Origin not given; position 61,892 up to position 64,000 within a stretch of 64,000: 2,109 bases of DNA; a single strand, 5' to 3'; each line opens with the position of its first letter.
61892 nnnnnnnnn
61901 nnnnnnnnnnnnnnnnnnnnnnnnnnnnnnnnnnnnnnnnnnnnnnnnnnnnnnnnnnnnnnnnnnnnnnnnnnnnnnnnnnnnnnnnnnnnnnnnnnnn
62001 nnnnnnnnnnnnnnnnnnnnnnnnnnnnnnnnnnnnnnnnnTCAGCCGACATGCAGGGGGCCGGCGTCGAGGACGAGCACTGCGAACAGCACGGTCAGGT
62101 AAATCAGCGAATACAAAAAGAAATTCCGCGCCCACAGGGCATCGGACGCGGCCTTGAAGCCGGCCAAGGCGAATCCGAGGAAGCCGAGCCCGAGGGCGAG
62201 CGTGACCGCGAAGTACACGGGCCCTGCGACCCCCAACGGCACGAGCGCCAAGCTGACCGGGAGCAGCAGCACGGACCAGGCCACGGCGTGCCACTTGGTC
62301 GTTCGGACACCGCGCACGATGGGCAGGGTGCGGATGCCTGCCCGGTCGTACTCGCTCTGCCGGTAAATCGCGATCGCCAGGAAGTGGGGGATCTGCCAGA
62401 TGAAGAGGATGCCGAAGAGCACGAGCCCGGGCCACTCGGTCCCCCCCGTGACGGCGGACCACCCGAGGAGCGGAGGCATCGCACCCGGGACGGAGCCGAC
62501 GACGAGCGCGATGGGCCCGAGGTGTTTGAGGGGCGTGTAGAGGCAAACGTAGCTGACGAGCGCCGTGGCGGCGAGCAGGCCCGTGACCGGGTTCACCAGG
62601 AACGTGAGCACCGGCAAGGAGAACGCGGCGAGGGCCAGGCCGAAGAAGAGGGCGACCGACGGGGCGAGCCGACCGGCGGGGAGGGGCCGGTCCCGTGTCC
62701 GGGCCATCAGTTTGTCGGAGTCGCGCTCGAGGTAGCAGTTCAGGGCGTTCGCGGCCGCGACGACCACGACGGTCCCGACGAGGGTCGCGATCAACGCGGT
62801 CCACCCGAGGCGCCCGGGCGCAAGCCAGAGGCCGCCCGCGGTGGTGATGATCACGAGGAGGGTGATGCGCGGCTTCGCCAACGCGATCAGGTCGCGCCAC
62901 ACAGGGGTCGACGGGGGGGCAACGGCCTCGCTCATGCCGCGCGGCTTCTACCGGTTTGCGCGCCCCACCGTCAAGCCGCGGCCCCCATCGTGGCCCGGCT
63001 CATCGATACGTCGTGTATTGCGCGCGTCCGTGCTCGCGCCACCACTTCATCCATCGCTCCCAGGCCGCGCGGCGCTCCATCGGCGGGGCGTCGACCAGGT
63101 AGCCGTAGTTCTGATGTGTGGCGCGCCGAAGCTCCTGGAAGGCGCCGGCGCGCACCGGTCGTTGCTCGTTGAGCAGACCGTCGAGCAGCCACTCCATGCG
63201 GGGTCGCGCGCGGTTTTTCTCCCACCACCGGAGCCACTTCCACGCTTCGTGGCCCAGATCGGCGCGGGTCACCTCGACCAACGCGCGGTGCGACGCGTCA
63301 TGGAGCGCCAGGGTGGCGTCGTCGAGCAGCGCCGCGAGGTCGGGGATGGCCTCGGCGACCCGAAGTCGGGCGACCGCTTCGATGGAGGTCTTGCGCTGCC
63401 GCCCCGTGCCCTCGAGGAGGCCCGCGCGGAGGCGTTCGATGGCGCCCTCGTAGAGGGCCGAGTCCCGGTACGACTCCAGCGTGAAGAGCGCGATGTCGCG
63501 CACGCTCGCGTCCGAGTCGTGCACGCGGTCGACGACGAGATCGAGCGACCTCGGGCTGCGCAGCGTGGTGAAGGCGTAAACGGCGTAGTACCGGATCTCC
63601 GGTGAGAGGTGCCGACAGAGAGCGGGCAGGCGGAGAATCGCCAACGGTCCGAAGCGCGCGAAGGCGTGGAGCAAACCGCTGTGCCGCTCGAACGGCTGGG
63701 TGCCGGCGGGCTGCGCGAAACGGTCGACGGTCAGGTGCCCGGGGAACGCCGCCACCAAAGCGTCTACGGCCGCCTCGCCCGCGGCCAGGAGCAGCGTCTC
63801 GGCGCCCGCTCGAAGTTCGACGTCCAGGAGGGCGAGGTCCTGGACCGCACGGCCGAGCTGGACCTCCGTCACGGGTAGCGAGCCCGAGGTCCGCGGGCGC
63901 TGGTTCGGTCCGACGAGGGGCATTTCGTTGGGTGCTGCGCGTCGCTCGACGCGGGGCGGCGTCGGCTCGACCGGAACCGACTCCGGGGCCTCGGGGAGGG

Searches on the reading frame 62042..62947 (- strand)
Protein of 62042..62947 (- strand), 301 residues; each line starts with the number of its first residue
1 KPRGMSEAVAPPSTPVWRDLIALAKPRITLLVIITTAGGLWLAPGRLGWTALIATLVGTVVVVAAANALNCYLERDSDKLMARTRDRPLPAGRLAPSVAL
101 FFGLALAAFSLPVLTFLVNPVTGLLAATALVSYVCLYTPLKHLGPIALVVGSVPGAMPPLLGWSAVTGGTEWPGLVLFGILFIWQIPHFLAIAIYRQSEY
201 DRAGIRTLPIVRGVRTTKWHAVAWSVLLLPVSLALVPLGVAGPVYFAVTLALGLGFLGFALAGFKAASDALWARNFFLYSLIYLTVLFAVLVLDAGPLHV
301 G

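Call 62: search_protein_families(library=pfam, proteins=[window:62042-62947:-], max_evalue=0.001)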
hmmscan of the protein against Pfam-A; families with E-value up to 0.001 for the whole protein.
window:62042-62947:- (301 aa): 1 family
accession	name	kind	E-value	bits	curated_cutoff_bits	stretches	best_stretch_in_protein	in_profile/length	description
PF01040.23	UbiA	-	7.9e-60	202.7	34.2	1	33-281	2-250/250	UbiA prenyltransferase family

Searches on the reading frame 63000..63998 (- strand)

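Call 62: search_protein_families(library=pfam, proteins=[window:63000-63998:-], max_evalue=0.001)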
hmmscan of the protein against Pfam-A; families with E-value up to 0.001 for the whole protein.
window:63000-63998:- (332 aa): 1 family
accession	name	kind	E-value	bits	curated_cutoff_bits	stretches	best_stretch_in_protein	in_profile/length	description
PF13646.12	HEAT_2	-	5e-06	27.2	27.7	1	125-209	6-87/88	HEAT repeats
